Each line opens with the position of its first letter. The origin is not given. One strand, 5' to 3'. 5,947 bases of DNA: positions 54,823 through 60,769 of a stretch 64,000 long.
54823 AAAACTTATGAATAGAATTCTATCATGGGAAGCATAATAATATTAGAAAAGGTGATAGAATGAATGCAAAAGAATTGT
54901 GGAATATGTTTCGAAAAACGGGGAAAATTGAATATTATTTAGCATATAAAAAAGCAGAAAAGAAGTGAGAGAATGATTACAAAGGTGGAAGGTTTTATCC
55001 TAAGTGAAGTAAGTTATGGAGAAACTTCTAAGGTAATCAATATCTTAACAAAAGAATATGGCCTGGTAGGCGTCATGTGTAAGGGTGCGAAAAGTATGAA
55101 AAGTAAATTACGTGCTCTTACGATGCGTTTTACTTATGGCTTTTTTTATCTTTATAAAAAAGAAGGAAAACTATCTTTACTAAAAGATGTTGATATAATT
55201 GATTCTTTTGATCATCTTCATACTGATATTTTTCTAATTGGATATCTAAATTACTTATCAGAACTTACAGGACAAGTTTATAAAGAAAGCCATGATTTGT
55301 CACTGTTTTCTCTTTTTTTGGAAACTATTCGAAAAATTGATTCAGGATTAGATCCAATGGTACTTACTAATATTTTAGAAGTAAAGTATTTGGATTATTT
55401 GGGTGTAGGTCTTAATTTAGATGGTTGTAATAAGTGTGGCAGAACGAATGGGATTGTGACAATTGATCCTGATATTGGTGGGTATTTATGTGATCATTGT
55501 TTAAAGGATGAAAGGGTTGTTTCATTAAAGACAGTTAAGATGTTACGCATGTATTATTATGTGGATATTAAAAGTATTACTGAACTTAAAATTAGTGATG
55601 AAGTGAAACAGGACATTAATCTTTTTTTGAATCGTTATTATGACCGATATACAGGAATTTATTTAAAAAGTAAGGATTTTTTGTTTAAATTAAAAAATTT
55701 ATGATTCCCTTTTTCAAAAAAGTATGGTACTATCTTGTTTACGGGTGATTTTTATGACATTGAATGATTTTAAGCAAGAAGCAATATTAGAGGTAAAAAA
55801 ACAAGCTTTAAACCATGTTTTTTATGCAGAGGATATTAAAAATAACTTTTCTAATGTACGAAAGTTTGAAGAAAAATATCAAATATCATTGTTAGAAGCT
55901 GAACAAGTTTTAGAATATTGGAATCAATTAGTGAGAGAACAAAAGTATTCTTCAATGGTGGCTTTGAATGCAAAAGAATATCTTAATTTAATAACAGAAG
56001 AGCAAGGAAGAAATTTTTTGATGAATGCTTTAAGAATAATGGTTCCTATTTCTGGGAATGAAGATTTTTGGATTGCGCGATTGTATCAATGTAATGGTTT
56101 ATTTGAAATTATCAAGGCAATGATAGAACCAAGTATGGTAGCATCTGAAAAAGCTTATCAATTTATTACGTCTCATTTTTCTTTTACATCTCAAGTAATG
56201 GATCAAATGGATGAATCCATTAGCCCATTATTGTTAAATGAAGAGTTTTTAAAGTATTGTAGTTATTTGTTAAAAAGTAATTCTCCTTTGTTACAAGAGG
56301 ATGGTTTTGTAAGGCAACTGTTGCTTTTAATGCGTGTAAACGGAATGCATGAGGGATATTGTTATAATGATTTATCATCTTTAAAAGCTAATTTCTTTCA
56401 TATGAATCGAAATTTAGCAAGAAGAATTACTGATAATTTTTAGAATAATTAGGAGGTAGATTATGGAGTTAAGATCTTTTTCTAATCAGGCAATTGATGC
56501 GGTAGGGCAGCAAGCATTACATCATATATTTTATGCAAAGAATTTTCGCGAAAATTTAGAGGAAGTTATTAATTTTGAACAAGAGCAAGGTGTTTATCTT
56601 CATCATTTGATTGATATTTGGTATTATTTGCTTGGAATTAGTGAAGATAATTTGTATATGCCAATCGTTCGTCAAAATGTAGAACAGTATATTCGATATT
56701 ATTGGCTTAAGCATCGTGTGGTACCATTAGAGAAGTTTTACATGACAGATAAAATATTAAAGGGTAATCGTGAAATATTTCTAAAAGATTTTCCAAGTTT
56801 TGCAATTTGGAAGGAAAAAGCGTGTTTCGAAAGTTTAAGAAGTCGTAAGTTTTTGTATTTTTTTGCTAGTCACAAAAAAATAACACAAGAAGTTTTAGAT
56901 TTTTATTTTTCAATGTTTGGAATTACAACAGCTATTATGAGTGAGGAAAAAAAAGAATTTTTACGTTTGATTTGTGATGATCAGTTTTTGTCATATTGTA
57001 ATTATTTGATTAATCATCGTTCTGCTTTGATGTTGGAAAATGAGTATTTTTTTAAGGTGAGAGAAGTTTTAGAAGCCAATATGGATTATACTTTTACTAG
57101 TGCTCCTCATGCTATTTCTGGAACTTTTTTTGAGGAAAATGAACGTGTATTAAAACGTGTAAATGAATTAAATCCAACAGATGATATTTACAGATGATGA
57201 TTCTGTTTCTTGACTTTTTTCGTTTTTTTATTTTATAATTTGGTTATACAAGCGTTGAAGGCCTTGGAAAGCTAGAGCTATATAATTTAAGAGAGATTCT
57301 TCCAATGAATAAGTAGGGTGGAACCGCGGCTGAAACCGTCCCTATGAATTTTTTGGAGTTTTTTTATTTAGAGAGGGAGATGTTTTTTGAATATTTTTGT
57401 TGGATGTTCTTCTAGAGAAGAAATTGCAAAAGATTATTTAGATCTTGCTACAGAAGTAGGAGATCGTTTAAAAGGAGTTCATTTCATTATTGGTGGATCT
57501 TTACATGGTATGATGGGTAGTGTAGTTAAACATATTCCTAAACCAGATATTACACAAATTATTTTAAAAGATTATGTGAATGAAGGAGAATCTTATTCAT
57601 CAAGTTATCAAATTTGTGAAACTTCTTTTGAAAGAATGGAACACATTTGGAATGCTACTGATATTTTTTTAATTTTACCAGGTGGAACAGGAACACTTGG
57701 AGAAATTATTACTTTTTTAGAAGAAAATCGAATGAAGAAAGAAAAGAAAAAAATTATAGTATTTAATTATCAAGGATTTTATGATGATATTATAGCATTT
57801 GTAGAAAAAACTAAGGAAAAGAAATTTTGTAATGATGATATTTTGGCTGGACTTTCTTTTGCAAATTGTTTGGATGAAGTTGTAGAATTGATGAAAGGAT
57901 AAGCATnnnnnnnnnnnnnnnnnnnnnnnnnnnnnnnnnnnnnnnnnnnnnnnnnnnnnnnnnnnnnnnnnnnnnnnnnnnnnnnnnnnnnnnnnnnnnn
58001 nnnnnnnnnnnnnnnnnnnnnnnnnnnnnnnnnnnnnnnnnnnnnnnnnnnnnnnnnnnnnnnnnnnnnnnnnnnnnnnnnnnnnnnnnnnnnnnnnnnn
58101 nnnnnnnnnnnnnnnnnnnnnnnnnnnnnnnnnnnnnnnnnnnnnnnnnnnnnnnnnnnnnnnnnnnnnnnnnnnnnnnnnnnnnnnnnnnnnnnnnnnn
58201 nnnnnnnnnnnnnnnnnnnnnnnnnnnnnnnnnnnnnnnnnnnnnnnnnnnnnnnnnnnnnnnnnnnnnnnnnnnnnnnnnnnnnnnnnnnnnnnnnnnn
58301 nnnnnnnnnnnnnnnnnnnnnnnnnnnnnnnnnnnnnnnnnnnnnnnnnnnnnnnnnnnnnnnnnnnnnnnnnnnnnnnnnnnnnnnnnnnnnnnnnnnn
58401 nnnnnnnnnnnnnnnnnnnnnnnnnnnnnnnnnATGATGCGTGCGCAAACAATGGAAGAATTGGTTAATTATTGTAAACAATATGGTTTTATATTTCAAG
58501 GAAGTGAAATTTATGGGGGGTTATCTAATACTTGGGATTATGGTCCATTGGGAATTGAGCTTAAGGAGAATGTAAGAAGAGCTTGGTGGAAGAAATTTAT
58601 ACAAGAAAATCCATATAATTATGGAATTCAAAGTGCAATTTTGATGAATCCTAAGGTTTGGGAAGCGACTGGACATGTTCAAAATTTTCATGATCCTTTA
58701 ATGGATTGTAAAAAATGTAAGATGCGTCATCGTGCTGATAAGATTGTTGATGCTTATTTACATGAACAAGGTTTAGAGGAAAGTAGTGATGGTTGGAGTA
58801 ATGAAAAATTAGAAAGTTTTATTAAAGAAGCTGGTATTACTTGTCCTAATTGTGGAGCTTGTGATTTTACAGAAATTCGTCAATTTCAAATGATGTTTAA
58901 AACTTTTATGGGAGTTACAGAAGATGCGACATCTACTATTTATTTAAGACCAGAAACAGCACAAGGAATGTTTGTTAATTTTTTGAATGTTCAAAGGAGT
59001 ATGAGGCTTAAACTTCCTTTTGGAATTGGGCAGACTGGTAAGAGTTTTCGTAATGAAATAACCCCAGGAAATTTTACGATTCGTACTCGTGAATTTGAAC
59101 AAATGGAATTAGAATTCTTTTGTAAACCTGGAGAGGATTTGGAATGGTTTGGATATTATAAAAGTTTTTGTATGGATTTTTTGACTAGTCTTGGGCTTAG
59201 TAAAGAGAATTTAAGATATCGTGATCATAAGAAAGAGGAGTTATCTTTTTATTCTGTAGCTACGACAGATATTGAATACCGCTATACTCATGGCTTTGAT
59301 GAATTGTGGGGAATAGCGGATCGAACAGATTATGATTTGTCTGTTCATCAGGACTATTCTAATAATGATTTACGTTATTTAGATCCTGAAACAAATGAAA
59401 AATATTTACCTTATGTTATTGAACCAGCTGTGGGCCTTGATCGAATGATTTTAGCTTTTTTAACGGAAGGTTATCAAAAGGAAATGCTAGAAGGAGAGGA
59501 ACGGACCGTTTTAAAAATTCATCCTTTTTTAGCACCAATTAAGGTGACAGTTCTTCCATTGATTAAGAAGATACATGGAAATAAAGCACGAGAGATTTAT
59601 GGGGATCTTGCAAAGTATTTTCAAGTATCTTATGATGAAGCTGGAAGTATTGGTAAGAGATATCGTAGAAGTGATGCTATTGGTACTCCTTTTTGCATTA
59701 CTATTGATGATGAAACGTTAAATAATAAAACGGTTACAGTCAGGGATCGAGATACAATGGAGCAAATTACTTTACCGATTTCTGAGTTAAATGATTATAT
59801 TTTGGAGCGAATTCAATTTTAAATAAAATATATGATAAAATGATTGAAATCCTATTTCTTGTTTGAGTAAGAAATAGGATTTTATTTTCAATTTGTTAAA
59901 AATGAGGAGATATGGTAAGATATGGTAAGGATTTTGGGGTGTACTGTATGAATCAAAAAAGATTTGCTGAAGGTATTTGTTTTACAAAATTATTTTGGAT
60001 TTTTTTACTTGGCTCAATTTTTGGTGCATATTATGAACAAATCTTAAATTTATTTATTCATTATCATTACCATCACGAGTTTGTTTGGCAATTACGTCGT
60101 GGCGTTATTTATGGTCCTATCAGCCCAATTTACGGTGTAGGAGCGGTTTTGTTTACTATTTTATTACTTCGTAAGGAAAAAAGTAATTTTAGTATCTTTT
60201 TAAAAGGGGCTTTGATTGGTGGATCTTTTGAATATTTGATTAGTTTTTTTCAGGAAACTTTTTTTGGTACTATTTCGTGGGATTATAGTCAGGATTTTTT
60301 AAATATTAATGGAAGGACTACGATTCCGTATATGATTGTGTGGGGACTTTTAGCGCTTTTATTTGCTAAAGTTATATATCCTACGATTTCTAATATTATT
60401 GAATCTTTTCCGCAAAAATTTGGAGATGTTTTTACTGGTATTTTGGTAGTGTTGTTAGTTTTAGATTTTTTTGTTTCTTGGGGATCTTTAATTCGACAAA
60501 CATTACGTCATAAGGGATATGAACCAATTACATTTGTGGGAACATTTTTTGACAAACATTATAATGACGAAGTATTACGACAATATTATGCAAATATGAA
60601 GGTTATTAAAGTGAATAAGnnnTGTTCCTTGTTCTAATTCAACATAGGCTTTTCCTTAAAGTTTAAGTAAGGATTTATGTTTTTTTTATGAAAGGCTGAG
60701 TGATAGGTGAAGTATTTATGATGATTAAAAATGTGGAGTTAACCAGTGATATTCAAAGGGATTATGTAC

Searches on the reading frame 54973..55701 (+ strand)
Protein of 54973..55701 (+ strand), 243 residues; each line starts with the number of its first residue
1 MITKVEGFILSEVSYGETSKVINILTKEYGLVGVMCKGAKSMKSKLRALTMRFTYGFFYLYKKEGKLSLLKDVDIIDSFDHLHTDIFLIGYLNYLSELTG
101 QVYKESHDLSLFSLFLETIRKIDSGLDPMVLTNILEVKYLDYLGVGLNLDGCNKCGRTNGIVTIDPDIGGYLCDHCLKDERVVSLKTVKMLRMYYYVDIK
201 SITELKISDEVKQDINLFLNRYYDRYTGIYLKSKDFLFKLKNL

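Call 13: search_protein_families(library=pfam, proteins=[window:54973-55701:+], max_evalue=0.05)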
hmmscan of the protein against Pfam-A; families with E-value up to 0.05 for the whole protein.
window:54973-55701:+ (243 aa): 2 families
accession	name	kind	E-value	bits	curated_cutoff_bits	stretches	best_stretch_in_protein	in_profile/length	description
PF02565.21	RecO_C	-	3.2e-24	85.9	22.1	1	83-234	1-156/157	Recombination protein O C terminal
PF11967.14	RecO_N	-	3.5e-19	69.1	27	1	1-79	1-80/80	Recombination protein O N terminal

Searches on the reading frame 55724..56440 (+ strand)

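Call 13: search_protein_families(library=pfam, proteins=[window:55724-56440:+], max_evalue=0.05)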
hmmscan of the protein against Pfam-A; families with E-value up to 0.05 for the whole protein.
window:55724-56440:+ (239 aa): 1 family
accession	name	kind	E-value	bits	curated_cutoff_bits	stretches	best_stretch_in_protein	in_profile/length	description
PF18777.7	CRM1_repeat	-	0.046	13.8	29.5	0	63-72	26-35/37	Chromosome region maintenance or exportin repeat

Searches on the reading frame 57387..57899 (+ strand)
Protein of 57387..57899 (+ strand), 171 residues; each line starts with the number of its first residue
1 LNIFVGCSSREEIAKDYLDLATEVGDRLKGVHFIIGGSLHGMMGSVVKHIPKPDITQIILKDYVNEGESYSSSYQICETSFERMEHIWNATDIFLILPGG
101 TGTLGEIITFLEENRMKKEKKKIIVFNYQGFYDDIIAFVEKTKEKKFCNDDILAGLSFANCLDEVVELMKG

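Call 13: search_protein_families(library=pfam, proteins=[window:57387-57899:+], max_evalue=0.05)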
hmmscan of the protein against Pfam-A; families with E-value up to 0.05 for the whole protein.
window:57387-57899:+ (171 aa): 3 families
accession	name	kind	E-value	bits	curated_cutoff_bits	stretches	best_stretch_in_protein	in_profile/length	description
PF03641.19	Lysine_decarbox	-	4.3e-16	59.8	27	1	60-168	29-130/131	Possible lysine decarboxylase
PF18306.6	LDcluster4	-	6e-05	23.1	26.3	1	10-141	10-136/151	SLOG cluster4 family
PF04230.19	PS_pyruv_trans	-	0.0039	17.6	25.3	0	21-51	242-272/280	Polysaccharide pyruvyl transferase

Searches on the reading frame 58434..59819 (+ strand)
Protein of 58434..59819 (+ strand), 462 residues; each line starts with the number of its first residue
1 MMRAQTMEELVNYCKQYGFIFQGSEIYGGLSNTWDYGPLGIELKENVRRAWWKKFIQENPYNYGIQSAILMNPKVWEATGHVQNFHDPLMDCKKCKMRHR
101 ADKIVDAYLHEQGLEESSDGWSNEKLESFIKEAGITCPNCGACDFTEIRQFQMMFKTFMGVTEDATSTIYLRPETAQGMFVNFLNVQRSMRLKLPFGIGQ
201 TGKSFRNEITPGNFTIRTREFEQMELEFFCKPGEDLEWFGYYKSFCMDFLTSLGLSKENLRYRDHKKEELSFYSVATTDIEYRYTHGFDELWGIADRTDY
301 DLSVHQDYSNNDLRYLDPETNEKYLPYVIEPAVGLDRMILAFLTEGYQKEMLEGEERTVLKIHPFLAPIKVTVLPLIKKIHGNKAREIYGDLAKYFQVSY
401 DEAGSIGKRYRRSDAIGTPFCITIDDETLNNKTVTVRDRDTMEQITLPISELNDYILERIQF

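Call 22: find_related_loci(query=window:58434-59819:+, collection=genome_contigs, flank=10000)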
Query window:58434-59819:+ (462 aa) in genome_contigs; peptide patterns used: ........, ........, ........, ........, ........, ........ (x = any residue, [..] = any of these).
600 stretches matched a pattern (row limit reached: there are more); 599 encode a relative of the query (tblastn E <= 1e-3); the best 80 are kept; 80 distinct loci.
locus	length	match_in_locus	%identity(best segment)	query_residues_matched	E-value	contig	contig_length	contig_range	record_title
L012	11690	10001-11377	75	1-462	0e+0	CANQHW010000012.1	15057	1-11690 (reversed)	MAG: uncultured Bacilli bacterium isolate Lapin-028__bin45 genome assembly, contig: Lapin-028__NODE_4438_length_15057_co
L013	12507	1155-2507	74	6-459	0e+0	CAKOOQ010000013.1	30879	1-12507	MAG: uncultured Bacilli bacterium isolate REFINED_METABAT215_TOP10_CONTIGS_1500_ASSEMBLY_K77_MERGED__Hadza_MoBio_hadza-I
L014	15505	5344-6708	74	6-462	0e+0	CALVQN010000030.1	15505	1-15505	MAG: uncultured Bacilli bacterium isolate BRZ_MR__bin4 genome assembly, contig: BRZ_MR__NODE_4044_length_15505_cov_7.122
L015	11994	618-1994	73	2-462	0e+0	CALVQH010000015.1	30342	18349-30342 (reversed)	MAG: uncultured Bacilli bacterium isolate BRZ_HC__bin52 genome assembly, contig: BRZ_HC__NODE_1082_length_30342_cov_5.52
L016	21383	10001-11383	70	4-462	0e+0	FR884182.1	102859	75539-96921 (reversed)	Firmicutes bacterium CAG:582 genomic scaffold, scf124, whole genome shotgun sequence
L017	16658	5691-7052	71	7-462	0e+0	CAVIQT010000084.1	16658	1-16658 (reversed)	Phocaeicola vulgatus isolate H07681-L1_cleanbin_000049 genome assembly, contig: Spades_H07681-L1_contig_2242, whole geno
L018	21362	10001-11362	69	6-462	0e+0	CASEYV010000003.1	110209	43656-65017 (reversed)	uncultured bacterium isolate O97_L4_313313_idba_bin.81 genome assembly, contig: O97_L4_313313_idba_bin.81.fa_scaffold_19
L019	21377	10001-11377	68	2-462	0e+0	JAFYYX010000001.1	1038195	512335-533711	MAG: Bacilli bacterium isolate RGIG7548 Water_buffalos_Omasum-1__c71, whole genome shotgun sequence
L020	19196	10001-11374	69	1-462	0e+0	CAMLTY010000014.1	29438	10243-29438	MAG: uncultured Tenericutes bacterium isolate ERR4304454_bin.35_MetaWRAP_v1.1_MAG genome assembly, contig: NODE_1976_len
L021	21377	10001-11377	66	5-462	0e+0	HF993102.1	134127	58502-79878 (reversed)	Mycoplasma sp. CAG:956 genomic scaffold, scf35, whole genome shotgun sequence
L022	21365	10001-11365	67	2-460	0e+0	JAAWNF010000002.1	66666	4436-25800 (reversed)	MAG: Bacilli bacterium isolate ABMPRH_22_1 SL341410_scaffold_494, whole genome shotgun sequence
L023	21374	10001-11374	67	1-462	0e+0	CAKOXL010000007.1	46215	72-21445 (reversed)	MAG: uncultured Bacilli bacterium isolate REFINED_METABAT215_TOP10_CONTIGS_1500_ASSEMBLY_K77_MERGED__Hadza_PheChl_Fiber-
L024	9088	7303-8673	66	2-462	0e+0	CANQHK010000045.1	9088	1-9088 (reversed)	MAG: uncultured Bacilli bacterium isolate Lapin-030__bin61 genome assembly, contig: Lapin-030__NODE_9955_length_9088_cov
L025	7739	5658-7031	67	2-462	0e+0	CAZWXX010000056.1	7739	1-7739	MAG TPA_asm: uncultured Muribaculaceae bacterium isolate SRP287540_co1_66 genome assembly, contig: NODE_10413_length_773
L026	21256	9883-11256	65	1-462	0e+0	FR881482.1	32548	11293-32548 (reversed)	Clostridium sp. CAG:594 genomic scaffold, scf129, whole genome shotgun sequence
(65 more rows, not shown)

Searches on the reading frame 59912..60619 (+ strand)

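Call 13: search_protein_families(library=pfam, proteins=[window:59912-60619:+], max_evalue=0.05)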
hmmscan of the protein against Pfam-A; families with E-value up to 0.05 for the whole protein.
window:59912-60619:+ (236 aa): 1 family
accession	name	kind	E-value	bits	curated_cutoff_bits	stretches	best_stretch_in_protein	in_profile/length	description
PF06541.16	ABC_trans_CmpB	-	2.7e-37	128.7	25.9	1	29-189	1-150/151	Putative ABC-transporter type IV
